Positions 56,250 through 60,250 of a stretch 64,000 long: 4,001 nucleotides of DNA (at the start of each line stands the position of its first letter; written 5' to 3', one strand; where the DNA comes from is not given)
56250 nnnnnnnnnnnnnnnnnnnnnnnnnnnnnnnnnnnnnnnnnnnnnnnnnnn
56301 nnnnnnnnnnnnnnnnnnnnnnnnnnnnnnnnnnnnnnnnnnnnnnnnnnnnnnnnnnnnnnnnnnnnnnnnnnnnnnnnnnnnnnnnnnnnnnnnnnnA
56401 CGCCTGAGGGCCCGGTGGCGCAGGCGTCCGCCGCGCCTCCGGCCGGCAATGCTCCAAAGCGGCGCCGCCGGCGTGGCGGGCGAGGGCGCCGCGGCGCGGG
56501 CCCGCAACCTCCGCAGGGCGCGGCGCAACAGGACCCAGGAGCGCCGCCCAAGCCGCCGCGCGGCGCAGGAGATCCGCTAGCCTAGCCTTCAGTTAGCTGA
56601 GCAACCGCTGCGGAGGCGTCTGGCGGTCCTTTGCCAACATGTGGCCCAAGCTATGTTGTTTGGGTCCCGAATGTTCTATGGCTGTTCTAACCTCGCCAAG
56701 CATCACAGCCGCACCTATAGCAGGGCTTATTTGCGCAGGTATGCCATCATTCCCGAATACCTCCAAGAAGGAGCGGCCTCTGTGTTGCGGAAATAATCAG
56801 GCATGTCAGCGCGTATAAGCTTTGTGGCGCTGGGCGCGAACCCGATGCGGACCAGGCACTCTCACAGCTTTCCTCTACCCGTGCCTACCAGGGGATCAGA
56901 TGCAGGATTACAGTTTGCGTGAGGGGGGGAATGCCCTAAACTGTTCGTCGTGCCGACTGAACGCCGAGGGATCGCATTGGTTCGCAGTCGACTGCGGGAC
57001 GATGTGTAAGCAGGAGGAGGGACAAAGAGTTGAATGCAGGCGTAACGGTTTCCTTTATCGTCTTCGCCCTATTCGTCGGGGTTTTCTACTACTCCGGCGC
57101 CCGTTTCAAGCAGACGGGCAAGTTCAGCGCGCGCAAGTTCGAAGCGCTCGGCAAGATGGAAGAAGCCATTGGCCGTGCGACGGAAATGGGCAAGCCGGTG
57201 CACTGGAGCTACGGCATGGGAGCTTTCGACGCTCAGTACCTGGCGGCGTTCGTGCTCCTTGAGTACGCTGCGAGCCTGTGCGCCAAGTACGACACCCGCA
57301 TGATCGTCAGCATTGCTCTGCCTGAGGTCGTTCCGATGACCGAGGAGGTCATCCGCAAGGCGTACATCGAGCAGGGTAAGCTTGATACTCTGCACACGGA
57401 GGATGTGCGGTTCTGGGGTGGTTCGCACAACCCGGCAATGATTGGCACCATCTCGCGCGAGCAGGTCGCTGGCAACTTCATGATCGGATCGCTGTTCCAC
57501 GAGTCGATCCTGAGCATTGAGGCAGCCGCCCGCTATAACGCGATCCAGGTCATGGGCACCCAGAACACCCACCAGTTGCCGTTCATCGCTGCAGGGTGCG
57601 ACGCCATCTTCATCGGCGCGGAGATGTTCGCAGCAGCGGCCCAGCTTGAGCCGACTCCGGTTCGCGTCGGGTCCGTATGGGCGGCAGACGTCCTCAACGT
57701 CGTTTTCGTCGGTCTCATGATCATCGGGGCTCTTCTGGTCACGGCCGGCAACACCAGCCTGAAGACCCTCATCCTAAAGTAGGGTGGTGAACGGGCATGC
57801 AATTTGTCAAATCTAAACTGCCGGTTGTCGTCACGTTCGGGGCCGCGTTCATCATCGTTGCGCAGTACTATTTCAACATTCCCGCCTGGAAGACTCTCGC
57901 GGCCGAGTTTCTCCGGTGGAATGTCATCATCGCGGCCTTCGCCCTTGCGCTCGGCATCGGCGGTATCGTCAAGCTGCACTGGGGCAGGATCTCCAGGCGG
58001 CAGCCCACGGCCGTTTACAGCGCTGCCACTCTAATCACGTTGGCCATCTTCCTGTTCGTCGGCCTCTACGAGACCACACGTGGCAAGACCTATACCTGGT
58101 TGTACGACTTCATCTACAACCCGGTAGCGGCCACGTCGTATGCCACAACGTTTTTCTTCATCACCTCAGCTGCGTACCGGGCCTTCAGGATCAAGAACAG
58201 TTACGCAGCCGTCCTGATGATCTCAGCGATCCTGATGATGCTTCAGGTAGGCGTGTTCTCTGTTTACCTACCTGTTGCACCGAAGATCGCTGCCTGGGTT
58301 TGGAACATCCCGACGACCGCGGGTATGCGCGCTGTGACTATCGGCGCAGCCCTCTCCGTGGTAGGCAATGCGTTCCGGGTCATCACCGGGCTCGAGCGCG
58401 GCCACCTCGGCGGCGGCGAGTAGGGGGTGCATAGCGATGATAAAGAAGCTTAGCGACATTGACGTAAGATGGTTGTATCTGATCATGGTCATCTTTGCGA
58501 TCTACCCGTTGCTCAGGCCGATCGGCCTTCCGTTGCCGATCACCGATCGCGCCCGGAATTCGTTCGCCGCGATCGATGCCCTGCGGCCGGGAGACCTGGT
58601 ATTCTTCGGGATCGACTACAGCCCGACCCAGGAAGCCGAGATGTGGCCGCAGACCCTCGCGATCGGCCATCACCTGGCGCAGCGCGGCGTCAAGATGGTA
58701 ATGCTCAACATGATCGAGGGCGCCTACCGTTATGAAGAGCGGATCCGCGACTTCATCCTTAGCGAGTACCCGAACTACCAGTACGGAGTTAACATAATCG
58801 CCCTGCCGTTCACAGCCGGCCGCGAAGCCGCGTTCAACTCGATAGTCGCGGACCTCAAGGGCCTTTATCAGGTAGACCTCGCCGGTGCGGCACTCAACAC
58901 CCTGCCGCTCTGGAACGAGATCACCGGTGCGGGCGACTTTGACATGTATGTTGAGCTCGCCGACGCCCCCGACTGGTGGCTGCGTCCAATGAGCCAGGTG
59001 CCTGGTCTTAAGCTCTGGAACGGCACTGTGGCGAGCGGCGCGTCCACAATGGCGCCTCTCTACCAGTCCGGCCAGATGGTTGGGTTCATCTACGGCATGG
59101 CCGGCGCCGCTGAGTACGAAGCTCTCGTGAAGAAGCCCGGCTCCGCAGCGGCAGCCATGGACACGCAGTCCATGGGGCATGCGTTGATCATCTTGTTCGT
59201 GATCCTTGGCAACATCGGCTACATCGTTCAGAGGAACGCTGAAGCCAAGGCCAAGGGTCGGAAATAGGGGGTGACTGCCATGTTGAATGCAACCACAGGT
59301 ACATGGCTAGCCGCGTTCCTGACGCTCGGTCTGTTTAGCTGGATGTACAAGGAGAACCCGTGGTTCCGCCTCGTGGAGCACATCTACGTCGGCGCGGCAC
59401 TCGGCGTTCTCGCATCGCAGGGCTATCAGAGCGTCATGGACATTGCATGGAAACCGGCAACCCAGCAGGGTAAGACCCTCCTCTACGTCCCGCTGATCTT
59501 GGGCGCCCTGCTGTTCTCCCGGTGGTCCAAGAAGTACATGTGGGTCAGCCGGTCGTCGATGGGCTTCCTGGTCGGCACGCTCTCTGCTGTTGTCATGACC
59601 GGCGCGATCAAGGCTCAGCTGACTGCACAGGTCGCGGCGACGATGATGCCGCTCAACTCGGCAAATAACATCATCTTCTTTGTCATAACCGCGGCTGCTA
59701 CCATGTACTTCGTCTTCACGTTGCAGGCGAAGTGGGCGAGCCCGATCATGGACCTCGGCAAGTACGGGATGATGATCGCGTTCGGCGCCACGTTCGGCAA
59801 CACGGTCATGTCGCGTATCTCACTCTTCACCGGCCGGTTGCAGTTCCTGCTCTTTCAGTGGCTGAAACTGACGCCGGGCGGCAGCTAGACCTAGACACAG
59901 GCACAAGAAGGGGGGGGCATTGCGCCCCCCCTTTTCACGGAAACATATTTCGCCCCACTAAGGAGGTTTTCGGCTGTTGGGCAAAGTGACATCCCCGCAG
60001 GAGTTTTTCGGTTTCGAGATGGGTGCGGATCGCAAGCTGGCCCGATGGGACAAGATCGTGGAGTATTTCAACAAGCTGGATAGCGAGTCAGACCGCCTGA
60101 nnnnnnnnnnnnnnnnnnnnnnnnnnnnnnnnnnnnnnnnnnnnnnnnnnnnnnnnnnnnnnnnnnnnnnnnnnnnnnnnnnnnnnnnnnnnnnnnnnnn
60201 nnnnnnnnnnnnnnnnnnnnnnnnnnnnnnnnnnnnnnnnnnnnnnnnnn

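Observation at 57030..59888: Uncharacterised four-gene membrane module (bitopic-polytopic-bitopic-polytopic) linked to M14 and M20 peptidases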

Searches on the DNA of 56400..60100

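Call 72: search_rna_families(source=window, start=56400, end=60100, threshold=evalue, max_evalue=1)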
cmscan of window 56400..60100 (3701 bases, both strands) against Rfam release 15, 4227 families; matches with E-value up to 1: 0.
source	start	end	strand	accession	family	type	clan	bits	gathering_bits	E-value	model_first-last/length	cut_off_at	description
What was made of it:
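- Tried and rejected: Riboswitch or leader RNA in the 440-nt region upstream of A. No Rfam hit at E<=1 (call 72).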

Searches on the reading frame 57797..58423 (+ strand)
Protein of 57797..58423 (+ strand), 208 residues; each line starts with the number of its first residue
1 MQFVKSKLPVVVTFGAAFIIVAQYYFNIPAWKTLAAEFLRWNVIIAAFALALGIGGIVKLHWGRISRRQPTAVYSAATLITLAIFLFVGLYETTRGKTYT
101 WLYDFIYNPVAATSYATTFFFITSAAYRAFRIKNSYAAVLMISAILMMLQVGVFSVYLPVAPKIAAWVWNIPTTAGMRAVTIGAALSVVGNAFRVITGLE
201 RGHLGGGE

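Call 3: search_protein_families(library=pfam, proteins=[window:57797-58423:+], max_evalue=1)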
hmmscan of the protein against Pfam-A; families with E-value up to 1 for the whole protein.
window:57797-58423:+ (208 aa): 1 family
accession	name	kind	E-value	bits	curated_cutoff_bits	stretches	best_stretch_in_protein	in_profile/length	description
PF24357.1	TMD0_ABC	-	0.62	10.6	27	1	41-141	29-129/159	ABC transporter TMD0 domain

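Call 4: search_protein_families(library=ncbifam, proteins=[window:57797-58423:+], max_evalue=1)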
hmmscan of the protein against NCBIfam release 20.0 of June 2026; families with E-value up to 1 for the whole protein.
window:57797-58423:+ (208 aa): 2 families
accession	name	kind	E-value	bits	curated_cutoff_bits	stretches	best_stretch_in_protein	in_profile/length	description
NF008438.0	PRK11281.1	equivalog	0.7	7.5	991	1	7-152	553-698/1113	mechanosensitive channel MscK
TIGR03025.1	EPS_sugtrans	subfamily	0.92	8.7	295.55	0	45-154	8-110/445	exopolysaccharide biosynthesis polyprenyl glycosylphosphotransferase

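Call 63: search_solved_structures(query=A6, max_evalue=5)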
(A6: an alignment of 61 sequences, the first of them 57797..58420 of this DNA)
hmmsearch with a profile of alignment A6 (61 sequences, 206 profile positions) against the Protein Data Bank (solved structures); distinct sequences matched with E-value up to 5: 0.

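Call 65: search_protein_families(library=pfam, alignment_id=A6, max_evalue=1)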
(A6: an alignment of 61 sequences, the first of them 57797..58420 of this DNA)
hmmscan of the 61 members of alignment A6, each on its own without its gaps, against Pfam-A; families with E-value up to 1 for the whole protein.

A. member 1, window:57797-58420:+ (208 aa): 1 family
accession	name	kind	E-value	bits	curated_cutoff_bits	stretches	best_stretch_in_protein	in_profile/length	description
PF24357.1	TMD0_ABC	-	0.62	10.6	27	1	41-141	29-129/159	ABC transporter TMD0 domain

B. families by the number of members that match (of 61 scanned): 62 families (the first 25 are shown)
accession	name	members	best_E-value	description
PF24357.1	TMD0_ABC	13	0.0011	ABC transporter TMD0 domain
PF01757.29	Acyl_transf_3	7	0.018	Acyltransferase domain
PF09843.14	DUF2070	5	0.15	Predicted membrane protein (DUF2070)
PF07695.17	7TMR-DISM_7TM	4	0.00099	7TM diverse intracellular signalling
PF11874.13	DUF3394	4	0.027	Domain of unknown function (DUF3394)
PF01773.25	Nucleos_tra2_N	3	0.00024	Na+ dependent nucleoside transporter N-terminus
PF06532.16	NrsF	3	0.00069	Negative regulator of sigma F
PF20394.4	DUF6688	3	0.025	DUF6688 N-terminal domain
PF10329.14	DUF2417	3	0.027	Region of unknown function (DUF2417)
PF11992.13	TgpA_N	3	0.092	TgpA N-terminal domain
PF05269.17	Phage_CII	2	0.0057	Bacteriophage CII protein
PF24365.1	DUF7521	2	0.0069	Family of unknown function (DUF7521)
PF02472.21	ExbD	2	0.21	Biopolymer transport protein ExbD/TolR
PF11846.14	Wzy_C_2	2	0.23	Virulence factor membrane-bound polymerase, C-terminal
PF00654.25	Voltage_CLC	1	0.0054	Voltage gated chloride channel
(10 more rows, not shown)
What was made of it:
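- On TRAP-T / TTT transporters: DUF3394, a domain of fused TRAP permeases, appeared in 4 of 61 B homologues at E>=0.027, which is noise level (call 65).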

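Call 74: search_protein_representatives(protein=window:57797-58420:+)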
Query: 208 residues. Proteins with E-value up to 0.001 (for the whole library): 1812; up to 1e-10: 899; up to 1e-30: 18. The best 150 are listed.
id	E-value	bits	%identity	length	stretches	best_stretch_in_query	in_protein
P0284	4.0e-82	291.5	63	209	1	1-208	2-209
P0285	2.7e-39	151.7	39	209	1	1-206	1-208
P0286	3.8e-35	138.1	35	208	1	1-206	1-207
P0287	7.0e-35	137.3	37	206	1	5-208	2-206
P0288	2.3e-34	135.6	36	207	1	6-207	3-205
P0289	2.9e-34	135.3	35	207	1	5-207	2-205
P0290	9.2e-34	133.6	38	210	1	6-207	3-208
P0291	2.6e-33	132.1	35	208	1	2-205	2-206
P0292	4.9e-33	131.2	36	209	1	5-208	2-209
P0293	6.6e-33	130.8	33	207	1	6-207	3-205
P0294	8.2e-33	130.5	40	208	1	5-206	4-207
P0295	2.4e-32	129.0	36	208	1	8-208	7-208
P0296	1.5e-31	126.4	34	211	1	1-207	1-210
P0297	2.3e-31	125.8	34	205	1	5-206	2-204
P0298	2.4e-31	125.7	36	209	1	17-207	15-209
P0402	5.1e-24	101.8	37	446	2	91-208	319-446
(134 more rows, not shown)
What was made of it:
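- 57797..58423 (+): Gene B, 208 aa. Six-TM integral membrane protein, predicted N-in/C-in, with the conserved motif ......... after TM4. 1812 clusters at 50% identity with E<=1e-3 (call 74).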

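Call 80: find_encoding_contigs(protein=P0402, flank=6000, max_places=2)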
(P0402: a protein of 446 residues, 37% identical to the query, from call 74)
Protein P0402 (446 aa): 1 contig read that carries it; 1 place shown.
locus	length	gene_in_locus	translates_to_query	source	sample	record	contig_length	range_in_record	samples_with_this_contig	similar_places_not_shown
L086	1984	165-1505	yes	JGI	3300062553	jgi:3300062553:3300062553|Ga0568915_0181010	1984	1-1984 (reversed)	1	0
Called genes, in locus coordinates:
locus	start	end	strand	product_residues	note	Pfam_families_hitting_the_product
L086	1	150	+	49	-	?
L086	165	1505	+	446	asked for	-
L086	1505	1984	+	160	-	?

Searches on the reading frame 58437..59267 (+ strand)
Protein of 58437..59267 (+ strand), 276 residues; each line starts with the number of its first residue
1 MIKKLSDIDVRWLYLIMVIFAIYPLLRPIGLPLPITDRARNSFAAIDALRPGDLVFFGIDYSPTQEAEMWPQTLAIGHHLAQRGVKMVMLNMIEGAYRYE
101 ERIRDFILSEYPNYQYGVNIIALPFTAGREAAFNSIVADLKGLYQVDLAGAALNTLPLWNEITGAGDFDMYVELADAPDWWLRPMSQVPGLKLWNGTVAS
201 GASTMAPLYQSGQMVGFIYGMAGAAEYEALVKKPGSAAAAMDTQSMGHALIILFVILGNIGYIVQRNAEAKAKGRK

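Call 3: search_protein_families(library=pfam, proteins=[window:58437-59267:+], max_evalue=1)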
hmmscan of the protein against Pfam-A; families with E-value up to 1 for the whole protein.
window:58437-59267:+ (276 aa): 0 families

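Call 4: search_protein_families(library=ncbifam, proteins=[window:58437-59267:+], max_evalue=1)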
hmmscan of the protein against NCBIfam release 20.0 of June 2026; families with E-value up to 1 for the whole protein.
window:58437-59267:+ (276 aa): 0 families

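Call 27: search_solved_structures(query=A2, max_evalue=1)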
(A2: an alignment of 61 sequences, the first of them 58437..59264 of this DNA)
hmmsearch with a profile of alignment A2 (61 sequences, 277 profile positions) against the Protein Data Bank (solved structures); distinct sequences matched with E-value up to 1: 1.
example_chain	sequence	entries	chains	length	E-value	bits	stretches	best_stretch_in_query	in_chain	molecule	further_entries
5hj7_A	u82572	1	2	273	0.35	13.2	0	47-106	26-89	Glutamate racemase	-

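Call 47: find_homologous_proteins(query=window:58437-59264:+, max_evalue=0.001)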
Query window:58437-59264:+ (276 aa): 43 proteins with E <= 0.001 among 2192 candidates.
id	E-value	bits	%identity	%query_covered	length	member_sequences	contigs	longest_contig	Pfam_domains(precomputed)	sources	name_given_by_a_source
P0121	5.6e-181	618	100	100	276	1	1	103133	-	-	-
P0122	1.7e-180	616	100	100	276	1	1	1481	-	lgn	-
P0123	3.5e-162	556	88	100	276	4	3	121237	-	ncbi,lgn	-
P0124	2.3e-161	553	88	100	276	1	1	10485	-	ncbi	-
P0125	3.4e-161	553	94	96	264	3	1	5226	-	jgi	jgi:hypothetical protein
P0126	1.4e-159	548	89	95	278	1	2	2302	-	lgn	-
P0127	2.4e-156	537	88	95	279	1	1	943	-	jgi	jgi:hypothetical protein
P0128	7.2e-153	526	87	95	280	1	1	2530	-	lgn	-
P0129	1.3e-152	525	87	95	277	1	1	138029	-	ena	-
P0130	2.0e-152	524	87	95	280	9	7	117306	-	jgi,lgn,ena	-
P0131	3.6e-145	500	80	100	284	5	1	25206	-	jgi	-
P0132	1.4e-143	495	85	89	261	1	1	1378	-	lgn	-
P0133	3.7e-124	431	68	100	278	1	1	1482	-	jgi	jgi:hypothetical protein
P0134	7.0e-121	421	66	99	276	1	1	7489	-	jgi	jgi:hypothetical protein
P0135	1.8e-119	416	68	99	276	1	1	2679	-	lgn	-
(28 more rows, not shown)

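Call 55: predict_structure(alignment_id=A5)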
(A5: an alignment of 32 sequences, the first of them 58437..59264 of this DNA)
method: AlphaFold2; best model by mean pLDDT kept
length: 276 residues; sequences in the alignment: 32
mean_pLDDT: 92.8   pTM: 0.86
mean pLDDT of the five models: 92.8, 92.0, 91.8, 91.5, 90.1
residues with pLDDT >= 90: 212; 70-90: 57; 50-70: 7; < 50: 0
segments of 3 or more residues with pLDDT < 50: none
pLDDT, mean of each block of 10 residues (from residue 1): 70 86 83 94 98 97 92 98 98 91 97 98 93 96 96 98 98 88 95 96 93 96 96 93 89 90 90 89
secondary structure, 60 per line:
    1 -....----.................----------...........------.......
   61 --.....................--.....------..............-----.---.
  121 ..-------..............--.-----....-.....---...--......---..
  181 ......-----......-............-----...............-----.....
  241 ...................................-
elements in order: H2-5 H10-26 H37-47 E54-60 H63-83 E86-90 H97-110 E120-122 H130-143 H157-161 E170-175 H179-186 E192-197 H199-210 E216-219 H220-230 H236-275
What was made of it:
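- On Periplasmic substrate-binding protein fold (for C): C has a single alpha/beta domain of about 200 aa (call 55).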

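Call 57: fold_search(model_id=the predicted structure, library=pdb)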
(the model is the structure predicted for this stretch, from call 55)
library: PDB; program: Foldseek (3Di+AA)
matches with E <= 10: 1523; with E <= 0.001: 0
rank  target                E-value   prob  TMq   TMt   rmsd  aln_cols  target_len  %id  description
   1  5k1s_D                3.3e-03  0.97  0.32  0.28   9.4       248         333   10  crystal structure of AibC (released 2016-08-10)
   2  6ps8                  3.7e-03  0.84  0.31  0.19  16.2       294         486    9  XFEL MT1R structure by ligand exchange from agomelatine to 2-phenylmelatonin. (released 2019-11-13)
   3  5l3k_A                4.6e-03  0.95  0.34  0.22  12.9       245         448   13  Structure of Mycobacterium thermoresistibile trehalose-6-phosphate synthase in a ternary complex with ADP and fructose (released 2017-06-07)
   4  5jij                  4.6e-03  0.80  0.28  0.19  15.4       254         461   12  Structure of Mycobacterium thermoresistibile trehalose-6-phosphate synthase (APO form). (released 2017-05-10)
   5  5gha_D                4.9e-03  0.69  0.28  0.26  11.8       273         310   11  Sulfur Transferase TtuA in complex with Sulfur Carrier TtuB (released 2017-05-03)
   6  5i45                  5.9e-03  0.89  0.31  0.40  13.7       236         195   11  1.35 Angstrom Crystal Structure of C-terminal Domain of Glycosyl Transferase Group 1 Family Protein (LpcC) from Francise (released 2016-02-24)
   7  5b4f                  7.0e-03  0.66  0.21  0.20   9.5       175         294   13  Sulfur Transferase TtuA in complex with iron sulfur cluster (released 2017-05-10)
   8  6me4                  7.5e-03  0.63  0.26  0.16  16.4       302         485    8  XFEL crystal structure of human melatonin receptor MT1 in complex with 2-iodomelatonin (released 2019-04-24)
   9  2hj9_B                7.5e-03  0.25  0.16  0.14  15.6       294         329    9  Crystal structure of the Autoinducer-2-bound form of Vibrio harveyi LuxP complexed with the periplasmic domain of LuxQ (released 2006-09-26)
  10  5k1s_A                1.1e-02  0.84  0.29  0.24   9.0       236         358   13  crystal structure of AibC (released 2016-08-10)
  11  5gha_B                1.1e-02  0.66  0.29  0.27  11.4       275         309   12  Sulfur Transferase TtuA in complex with Sulfur Carrier TtuB (released 2017-05-03)
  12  5ztb_B                1.1e-02  0.60  0.21  0.20   9.4       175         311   14  Structure of Sulfurtransferase (released 2019-06-12)
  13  5gha_C                1.1e-02  0.54  0.27  0.25  11.5       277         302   11  Sulfur Transferase TtuA in complex with Sulfur Carrier TtuB (released 2017-05-03)
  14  5ztb_A                1.1e-02  0.63  0.29  0.27  11.7       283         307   11  Structure of Sulfurtransferase (released 2019-06-12)
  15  5b4e                  1.1e-02  0.57  0.28  0.26  12.8       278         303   11  Sulfur Transferase TtuA in complex with iron sulfur cluster and ATP derivative (released 2017-05-03)
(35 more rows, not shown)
